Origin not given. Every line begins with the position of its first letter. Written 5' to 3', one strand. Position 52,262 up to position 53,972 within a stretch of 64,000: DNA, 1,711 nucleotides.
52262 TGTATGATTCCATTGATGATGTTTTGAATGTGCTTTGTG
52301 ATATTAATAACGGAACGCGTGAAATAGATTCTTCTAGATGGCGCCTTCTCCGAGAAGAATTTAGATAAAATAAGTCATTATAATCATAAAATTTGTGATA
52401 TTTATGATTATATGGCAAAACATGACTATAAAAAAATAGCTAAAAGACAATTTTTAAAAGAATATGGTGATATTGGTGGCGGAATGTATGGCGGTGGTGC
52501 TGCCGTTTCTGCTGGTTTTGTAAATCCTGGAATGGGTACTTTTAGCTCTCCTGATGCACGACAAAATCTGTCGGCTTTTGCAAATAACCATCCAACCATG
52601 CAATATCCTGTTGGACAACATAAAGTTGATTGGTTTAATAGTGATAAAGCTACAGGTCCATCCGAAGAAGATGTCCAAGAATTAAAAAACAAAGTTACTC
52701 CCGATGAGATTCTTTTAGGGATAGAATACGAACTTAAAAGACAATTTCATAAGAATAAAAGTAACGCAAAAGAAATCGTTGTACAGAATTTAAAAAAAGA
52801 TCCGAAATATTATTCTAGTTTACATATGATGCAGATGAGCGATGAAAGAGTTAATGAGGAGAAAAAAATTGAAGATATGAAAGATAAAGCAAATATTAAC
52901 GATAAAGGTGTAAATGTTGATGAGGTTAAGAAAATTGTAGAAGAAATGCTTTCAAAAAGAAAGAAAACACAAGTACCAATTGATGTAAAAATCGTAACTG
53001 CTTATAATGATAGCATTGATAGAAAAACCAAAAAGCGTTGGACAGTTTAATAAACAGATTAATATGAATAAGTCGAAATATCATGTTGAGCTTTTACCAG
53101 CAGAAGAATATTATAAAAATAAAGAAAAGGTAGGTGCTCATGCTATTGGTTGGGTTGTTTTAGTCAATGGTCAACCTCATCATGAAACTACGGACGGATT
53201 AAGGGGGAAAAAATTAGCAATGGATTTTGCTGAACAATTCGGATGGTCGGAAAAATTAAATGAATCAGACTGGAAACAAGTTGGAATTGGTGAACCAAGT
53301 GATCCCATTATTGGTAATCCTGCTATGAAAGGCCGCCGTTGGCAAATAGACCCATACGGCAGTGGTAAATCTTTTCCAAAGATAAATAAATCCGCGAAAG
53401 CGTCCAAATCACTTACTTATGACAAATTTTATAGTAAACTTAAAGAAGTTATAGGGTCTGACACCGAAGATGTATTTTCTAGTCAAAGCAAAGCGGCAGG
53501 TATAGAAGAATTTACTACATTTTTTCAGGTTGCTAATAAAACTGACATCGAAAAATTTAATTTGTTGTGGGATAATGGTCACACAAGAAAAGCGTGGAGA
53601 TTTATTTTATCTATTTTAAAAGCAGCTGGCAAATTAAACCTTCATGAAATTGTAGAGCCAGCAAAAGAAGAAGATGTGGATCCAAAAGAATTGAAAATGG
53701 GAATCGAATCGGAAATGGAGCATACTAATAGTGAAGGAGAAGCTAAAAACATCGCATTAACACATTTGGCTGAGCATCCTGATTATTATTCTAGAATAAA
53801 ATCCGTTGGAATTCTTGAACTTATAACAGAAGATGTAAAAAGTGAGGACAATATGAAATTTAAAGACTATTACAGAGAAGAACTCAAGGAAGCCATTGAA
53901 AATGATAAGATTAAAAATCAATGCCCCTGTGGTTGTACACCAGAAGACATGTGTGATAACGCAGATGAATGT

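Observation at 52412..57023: Three consecutive large proteins with polyvalent-protein hallmarks (shared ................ motif, ArdC-N-like domain, HExxH peptidase, NNPGN domain)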

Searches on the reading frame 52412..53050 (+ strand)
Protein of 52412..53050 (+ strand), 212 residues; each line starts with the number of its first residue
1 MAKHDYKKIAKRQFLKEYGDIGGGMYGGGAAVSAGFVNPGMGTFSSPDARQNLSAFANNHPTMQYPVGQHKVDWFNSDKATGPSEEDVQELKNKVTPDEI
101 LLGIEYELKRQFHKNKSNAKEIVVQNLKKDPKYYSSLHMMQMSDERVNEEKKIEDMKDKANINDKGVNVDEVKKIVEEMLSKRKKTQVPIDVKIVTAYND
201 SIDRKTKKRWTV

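Call 3: search_protein_families(library=pfam, proteins=[window:52412-53050:+], max_evalue=0.1)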
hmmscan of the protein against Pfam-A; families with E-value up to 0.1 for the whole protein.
window:52412-53050:+ (212 aa): 0 families

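Call 4: search_protein_families(library=phrogs, proteins=[window:52412-53050:+], max_evalue=0.01)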
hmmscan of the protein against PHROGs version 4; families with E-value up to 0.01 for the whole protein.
window:52412-53050:+ (212 aa): 2 families
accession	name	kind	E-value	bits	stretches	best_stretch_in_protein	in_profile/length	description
phrog_1047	-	tail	5.7e-05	22.3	1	17-165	856-960/1251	tail associated lysin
phrog_10780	-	tail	0.0095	14.6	0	21-185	1295-1420/1694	tail length tape measure protein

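Call 11: search_protein_families(library=pfam, proteins=[window:52412-53050:+], max_evalue=10)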
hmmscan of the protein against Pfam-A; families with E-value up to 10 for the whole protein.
window:52412-53050:+ (212 aa): 0 families

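Call 39: search_protein_families(library=ncbifam, proteins=[window:52412-53050:+], max_evalue=0.01)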
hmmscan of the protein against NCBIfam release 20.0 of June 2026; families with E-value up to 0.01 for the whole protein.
window:52412-53050:+ (212 aa): 0 families

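Call 51: search_dna_similar(query=window:52412-53050:+, collection=phages, mode=protein, max_evalue=0.001, max_rows=20)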
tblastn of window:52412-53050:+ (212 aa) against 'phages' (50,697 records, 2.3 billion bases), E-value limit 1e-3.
No match.

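Call 96: search_protein_representatives(protein=window:52412-53050:+)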
Query: 212 residues. Proteins with E-value up to 0.001 (for the whole library): 133; up to 1e-10: 71; up to 1e-30: 10. The best 133 are listed.
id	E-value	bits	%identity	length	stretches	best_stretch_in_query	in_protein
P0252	1.8e-74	266.3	66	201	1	6-210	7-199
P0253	2.6e-51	190.7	53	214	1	3-207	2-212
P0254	5.6e-50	186.3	57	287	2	5-144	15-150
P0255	5.9e-43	163.4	54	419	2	16-149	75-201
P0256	8.1e-40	153.2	57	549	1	4-142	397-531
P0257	2.4e-39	151.6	58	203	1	19-156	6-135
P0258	2.6e-39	151.5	43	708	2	7-150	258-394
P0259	3.6e-39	151.1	50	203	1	32-206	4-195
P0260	1.4e-33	132.8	52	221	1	15-142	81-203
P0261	5.4e-32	127.6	46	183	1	19-205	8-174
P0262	1.2e-30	123.2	50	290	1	19-153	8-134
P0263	2.3e-30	122.3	44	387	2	23-152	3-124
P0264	7.2e-30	120.7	43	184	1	14-209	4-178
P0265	2.5e-29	118.9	53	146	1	11-148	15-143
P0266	1.0e-28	116.9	47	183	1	13-208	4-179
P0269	7.0e-25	104.4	52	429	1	13-121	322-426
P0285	1.3e-15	74.1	38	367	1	4-174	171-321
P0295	1.7e-14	70.5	37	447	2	14-146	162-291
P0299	5.2e-14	68.9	35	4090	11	52-85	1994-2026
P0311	4.2e-12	62.7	34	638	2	21-184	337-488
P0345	1.9e-07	47.5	27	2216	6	41-106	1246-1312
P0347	5.9e-07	45.9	36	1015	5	42-79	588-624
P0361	7.2e-06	42.4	37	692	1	16-144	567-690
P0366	1.7e-05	41.2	35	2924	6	57-81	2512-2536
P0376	2.2e-04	37.5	35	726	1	15-155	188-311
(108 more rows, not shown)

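Call 97: search_protein_families(library=pfam, proteins=[P0255, P0256, P0258, P0269, P0285, P0295, P0311, P0361, P0376, P0347], max_evalue=0.001)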
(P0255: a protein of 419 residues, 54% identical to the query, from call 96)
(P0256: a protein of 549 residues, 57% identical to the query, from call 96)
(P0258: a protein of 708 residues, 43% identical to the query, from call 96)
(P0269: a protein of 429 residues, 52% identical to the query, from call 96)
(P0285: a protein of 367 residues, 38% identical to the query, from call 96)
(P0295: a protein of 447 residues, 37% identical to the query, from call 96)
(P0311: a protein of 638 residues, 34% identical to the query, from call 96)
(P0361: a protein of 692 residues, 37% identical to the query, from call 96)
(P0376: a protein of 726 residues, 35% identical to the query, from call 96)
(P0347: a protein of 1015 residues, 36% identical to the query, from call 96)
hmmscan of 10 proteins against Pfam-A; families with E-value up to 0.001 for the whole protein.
P0255 (419 aa): 0 families

P0256 (549 aa): 1 family
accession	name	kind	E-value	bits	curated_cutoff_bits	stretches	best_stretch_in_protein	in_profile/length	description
PF25680.1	Mom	-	2.8e-17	63.5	27.1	1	188-277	53-136/202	Mom protein family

P0258 (708 aa): 2 families
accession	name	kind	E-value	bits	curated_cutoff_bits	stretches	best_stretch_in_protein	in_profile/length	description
PF25680.1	Mom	-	1.1e-32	113.7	27.1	1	28-221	3-188/202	Mom protein family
PF18905.5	DUF5661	-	4.1e-11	43.5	27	1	558-600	14-60/65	Protein of unknown function (DUF5661)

P0269 (429 aa): 1 family
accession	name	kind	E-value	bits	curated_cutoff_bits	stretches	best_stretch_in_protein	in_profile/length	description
PF25680.1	Mom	-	8.9e-33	114.1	27.1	1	46-239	3-190/202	Mom protein family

P0285 (367 aa): 2 families
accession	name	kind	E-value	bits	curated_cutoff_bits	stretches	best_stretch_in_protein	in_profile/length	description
PF13563.12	2_5_RNA_ligase2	-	2.5e-09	37.8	27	1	51-145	18-119/152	2'-5' RNA ligase superfamily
PF23474.1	Acb1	-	4.4e-05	23.7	27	1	56-144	32-113/144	Anti-CBASS protein Acb1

P0295 (447 aa): 1 family
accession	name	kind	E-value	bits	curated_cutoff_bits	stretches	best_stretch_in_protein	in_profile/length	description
PF18905.5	DUF5661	-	2.3e-11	44.3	27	1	292-340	9-61/65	Protein of unknown function (DUF5661)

P0311 (638 aa): 2 families
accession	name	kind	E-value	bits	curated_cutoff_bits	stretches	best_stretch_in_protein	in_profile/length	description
PF23474.1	Acb1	-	2.1e-07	31.2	27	1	56-149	29-115/144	Anti-CBASS protein Acb1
PF13563.12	2_5_RNA_ligase2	-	0.00064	20.2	27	0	61-145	25-116/152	2'-5' RNA ligase superfamily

P0361 (692 aa): 4 families
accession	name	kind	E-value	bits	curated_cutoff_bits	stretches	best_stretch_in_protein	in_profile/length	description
PF23474.1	Acb1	-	1.3e-08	35.1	27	1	440-529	33-113/144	Anti-CBASS protein Acb1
PF13563.12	2_5_RNA_ligase2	-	5.7e-08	33.4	27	1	440-532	24-121/152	2'-5' RNA ligase superfamily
PF02834.22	LigT_PEase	-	0.00019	22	23.3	0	496-531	9-46/87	LigT like Phosphoesterase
PF10469.15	AKAP7_NLS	-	0.00098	19.5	24.4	0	457-546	71-168/208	AKAP7 2'5' RNA ligase-like domain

P0376 (726 aa): 2 families
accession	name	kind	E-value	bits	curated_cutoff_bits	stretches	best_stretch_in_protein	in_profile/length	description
PF13563.12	2_5_RNA_ligase2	-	2.5e-07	31.3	27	1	59-141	26-113/152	2'-5' RNA ligase superfamily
PF23474.1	Acb1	-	2.9e-07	30.7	27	1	58-146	34-113/144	Anti-CBASS protein Acb1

P0347 (1015 aa): 4 families
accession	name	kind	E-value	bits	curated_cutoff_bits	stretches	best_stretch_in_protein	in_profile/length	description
PF02494.22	HYR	-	2e-89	294.5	21.7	9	638-716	1-81/81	HYR domain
PF23237.1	HYR_4C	-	2e-28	98.8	27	3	74-144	4-73/73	HYR-like domain with 4 cysteines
PF18962.6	Por_Secre_tail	-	8.6e-08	32.8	27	1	943-1013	2-74/75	Secretion system C-terminal sorting domain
PF16403.11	Bact_surface_Ig-like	-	2e-05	25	27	0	877-907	41-71/71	Bacterial surface protein, Ig-like domain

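Call 98: search_protein_families(library=pfam, proteins=[P0299, P0345, P0366], max_evalue=0.001)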
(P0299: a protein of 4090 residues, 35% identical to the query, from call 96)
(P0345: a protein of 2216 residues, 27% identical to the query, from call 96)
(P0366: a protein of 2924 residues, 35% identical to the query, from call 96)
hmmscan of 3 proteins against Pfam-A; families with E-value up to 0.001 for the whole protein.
P0299 (4090 aa): 5 families
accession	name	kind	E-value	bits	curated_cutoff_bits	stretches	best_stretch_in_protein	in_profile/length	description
PF02494.22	HYR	-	3.9e-206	668.5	21.7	24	1957-2034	2-81/81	HYR domain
PF13585.12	CHU_C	-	3.5e-21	75.6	27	1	4008-4087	3-85/86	CHU_C Type IX secretion signal domain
PF00059.27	Lectin_C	-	3.2e-12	47.6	22.6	1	731-828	2-103/107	Lectin C-type domain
PF03793.24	PASTA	-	4.1e-06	27.1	23.2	0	3324-3344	42-62/64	PASTA domain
PF23237.1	HYR_4C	-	0.00084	19.9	27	0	1889-1954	8-72/73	HYR-like domain with 4 cysteines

P0345 (2216 aa): 14 families
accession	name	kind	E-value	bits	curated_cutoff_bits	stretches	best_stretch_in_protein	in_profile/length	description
PF16403.11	Bact_surface_Ig-like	-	9.9e-175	567.4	27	9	594-666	1-71/71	Bacterial surface protein, Ig-like domain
PF02494.22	HYR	-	1.7e-120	394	21.7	9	981-1058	1-81/81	HYR domain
PF23237.1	HYR_4C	-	1.9e-39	134.1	27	0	286-349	14-73/73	HYR-like domain with 4 cysteines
PF04681.18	Bys1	-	1.1e-14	55.2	24.3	0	879-916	86-123/145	Blastomyces yeast-phase-specific protein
PF13860.13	FlgD_ig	-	6.3e-11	42.5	27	0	544-577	30-63/79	FlgD Ig-like domain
PF19077.6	Big_13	-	1.5e-09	38.7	27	0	877-902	75-100/102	Bacterial Ig-like domain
PF18981.6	InlK_D3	-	4e-09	36.9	25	0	397-430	42-75/75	Internalin K domain (D3/D4)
PF15418.12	DUF4625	-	2e-08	35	27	0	1177-1219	88-130/131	Domain of unknown function (DUF4625)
PF18481.7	DUF5616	-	2.3e-08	34.9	27.6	0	134-169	98-133/140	Domain of unknown function (DUF5616)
PF13750.12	Big_3_3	-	4e-07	30.3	27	0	557-640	10-95/157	Bacterial Ig-like domain (group 3)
PF06755.17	CbtA_toxin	-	1e-06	29.1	25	0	1694-1741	3-52/112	CbtA_toxin of type IV toxin-antitoxin system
PF12245.14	Big_3_2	-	1.9e-06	28.5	23.3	0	639-666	93-120/122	Bacterial Ig-like domain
PF00801.26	PKD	-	2.4e-06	27.9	23.5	0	638-664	54-80/80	PKD domain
PF10003.15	DUF2244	-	0.00016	21.8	27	0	1974-2045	40-111/138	Integral membrane protein (DUF2244)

P0366 (2924 aa): 2 families
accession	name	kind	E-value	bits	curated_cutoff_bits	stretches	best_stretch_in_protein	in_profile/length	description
PF02494.22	HYR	-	8.6e-98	321.3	21.7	14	1703-1781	2-79/81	HYR domain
PF19077.6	Big_13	-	0.00059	20.7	27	0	2410-2469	38-100/102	Bacterial Ig-like domain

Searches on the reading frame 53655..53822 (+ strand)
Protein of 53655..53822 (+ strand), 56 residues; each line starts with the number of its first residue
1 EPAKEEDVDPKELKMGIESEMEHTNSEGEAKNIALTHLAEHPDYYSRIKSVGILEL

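Call 41: find_homologous_proteins(query=A2, max_evalue=0.001)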
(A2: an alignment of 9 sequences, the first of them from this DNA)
Query A2 (9 sequences) (54 aa, profile of the alignment): 318 proteins with E <= 0.001 among 379 candidates; the best 120 are listed.
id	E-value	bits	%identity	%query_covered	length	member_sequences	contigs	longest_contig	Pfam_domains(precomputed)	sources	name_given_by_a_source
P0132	7.0e-22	95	69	94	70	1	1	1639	PF18905.6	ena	-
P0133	1.3e-21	94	72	93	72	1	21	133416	PF18905.6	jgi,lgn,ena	-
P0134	1.3e-21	94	69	96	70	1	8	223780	PF18905.6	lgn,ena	-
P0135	5.7e-21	92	66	93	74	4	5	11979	PF18905.6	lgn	-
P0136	8.0e-21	91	72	93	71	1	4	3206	PF18905.6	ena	-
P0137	8.1e-21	91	72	93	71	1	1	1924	PF18905.6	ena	-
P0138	8.4e-21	91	68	93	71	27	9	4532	PF18905.6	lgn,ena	-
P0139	2.2e-20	90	55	91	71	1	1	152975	PF18905.6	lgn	-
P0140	2.5e-20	90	74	93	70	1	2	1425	PF18905.6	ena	-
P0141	4.9e-20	89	64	87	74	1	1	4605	PF18905.6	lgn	-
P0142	9.3e-20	88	61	81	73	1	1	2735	PF18905.6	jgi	jgi:hypothetical protein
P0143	1.3e-19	87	62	87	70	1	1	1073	PF18905.6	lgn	-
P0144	1.3e-19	87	65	96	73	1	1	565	PF18905.6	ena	-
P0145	1.4e-19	87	66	93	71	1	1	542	PF18905.6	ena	-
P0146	1.5e-19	87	57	87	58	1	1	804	PF18905.6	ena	-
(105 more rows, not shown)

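Call 43: find_encoding_contigs(protein=P0133, flank=6000, max_places=4)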
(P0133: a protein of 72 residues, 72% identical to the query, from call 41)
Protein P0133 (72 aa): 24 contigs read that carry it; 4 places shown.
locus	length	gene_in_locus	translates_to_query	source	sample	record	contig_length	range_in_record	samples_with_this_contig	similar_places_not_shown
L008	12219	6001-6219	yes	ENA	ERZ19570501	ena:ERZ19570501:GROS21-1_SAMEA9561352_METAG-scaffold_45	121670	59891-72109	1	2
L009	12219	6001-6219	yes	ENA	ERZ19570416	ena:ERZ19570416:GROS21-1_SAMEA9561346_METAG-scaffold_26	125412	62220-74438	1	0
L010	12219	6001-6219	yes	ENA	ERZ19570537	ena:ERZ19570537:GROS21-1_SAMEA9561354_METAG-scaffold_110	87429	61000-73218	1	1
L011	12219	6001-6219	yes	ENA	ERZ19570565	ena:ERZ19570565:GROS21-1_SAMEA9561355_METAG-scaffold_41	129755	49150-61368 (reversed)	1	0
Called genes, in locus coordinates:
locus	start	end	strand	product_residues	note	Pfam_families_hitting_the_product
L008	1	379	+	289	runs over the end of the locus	-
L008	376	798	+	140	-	-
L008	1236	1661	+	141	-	-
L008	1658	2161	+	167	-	-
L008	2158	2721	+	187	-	-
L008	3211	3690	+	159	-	-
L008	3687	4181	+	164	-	-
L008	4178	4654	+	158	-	-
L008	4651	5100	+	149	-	-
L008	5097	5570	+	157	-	-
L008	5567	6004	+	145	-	-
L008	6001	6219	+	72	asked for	PF18905:DUF5661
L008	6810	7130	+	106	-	-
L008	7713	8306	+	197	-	-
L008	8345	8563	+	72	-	-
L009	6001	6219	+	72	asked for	PF18905:DUF5661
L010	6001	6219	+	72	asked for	PF18905:DUF5661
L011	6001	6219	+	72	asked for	PF18905:DUF5661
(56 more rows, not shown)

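Call 57: predict_structure(alignment_id=A4)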
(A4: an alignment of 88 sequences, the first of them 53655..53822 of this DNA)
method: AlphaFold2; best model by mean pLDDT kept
length: 56 residues; sequences in the alignment: 88
mean_pLDDT: 96.4   pTM: 0.82
mean pLDDT of the five models: 96.4, 95.9, 95.8, 95.3, 95.0
residues with pLDDT >= 90: 52; 70-90: 3; 50-70: 1; < 50: 0
segments of 3 or more residues with pLDDT < 50: none
pLDDT, mean of each block of 10 residues (from residue 1): 98 98 98 99 97 83
secondary structure, 60 per line:
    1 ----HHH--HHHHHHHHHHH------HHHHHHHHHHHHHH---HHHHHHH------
elements in order: H10-20 H27-40 H44-50

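Call 102: fold_search(model_id=the predicted structure, library=viral)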
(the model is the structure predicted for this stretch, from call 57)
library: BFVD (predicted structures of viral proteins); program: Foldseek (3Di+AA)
matches with E <= 10: 34; with E <= 0.001: 0
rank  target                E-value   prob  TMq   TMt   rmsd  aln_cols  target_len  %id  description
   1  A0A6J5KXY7            4.0e-03  1.00  0.82  0.09   1.0        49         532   43  Uncharacterized protein [uncultured Caudovirales phage]
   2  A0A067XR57            1.4e-02  1.00  0.69  0.55   0.3        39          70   54  (no name in the UniProt tables at hand)
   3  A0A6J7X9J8            2.3e-02  1.00  0.72  0.20   0.4        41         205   41  Uncharacterized protein [uncultured Caudovirales phage]
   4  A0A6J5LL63            4.3e-02  1.00  0.75  0.16   1.1        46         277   37  Uncharacterized protein [uncultured Caudovirales phage]
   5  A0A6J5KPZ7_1          5.2e-02  1.00  0.72  0.05   0.5        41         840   44  Cytidine and deoxycytidylate deaminase domain containing protein [uncultured Caudovirales phage]
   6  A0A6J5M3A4            2.0e-01  1.00  0.78  0.38   1.7        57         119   32  Uncharacterized protein [uncultured Caudovirales phage]
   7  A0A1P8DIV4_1          2.5e-01  0.99  0.67  0.04   1.4        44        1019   41  (no name in the UniProt tables at hand)
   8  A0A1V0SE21            3.5e-01  0.99  0.74  0.41   1.7        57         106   26  Uncharacterized protein [Indivirus ILV1]
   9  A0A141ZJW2            4.8e-01  0.97  0.69  0.29   3.2        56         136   32  (no name in the UniProt tables at hand)
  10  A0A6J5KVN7            5.8e-01  0.95  0.73  0.11   3.9        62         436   14  Uncharacterized protein [uncultured Caudovirales phage]
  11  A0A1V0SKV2            9.6e-01  0.94  0.71  0.43   1.2        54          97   31  Uncharacterized protein [Klosneuvirus KNV1]
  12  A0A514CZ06            2.4e+00  0.11  0.43  0.05   8.4        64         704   20  SF3 helicase domain-containing protein [Picornavirales sp.]
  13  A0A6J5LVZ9            3.2e+00  0.47  0.61  0.08   1.8        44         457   20  Uncharacterized protein [uncultured Caudovirales phage]
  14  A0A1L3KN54            3.9e+00  0.11  0.49  0.11  10.2        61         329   20  (no name in the UniProt tables at hand)
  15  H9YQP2                3.9e+00  0.08  0.40  0.22   5.0        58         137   16  (no name in the UniProt tables at hand)
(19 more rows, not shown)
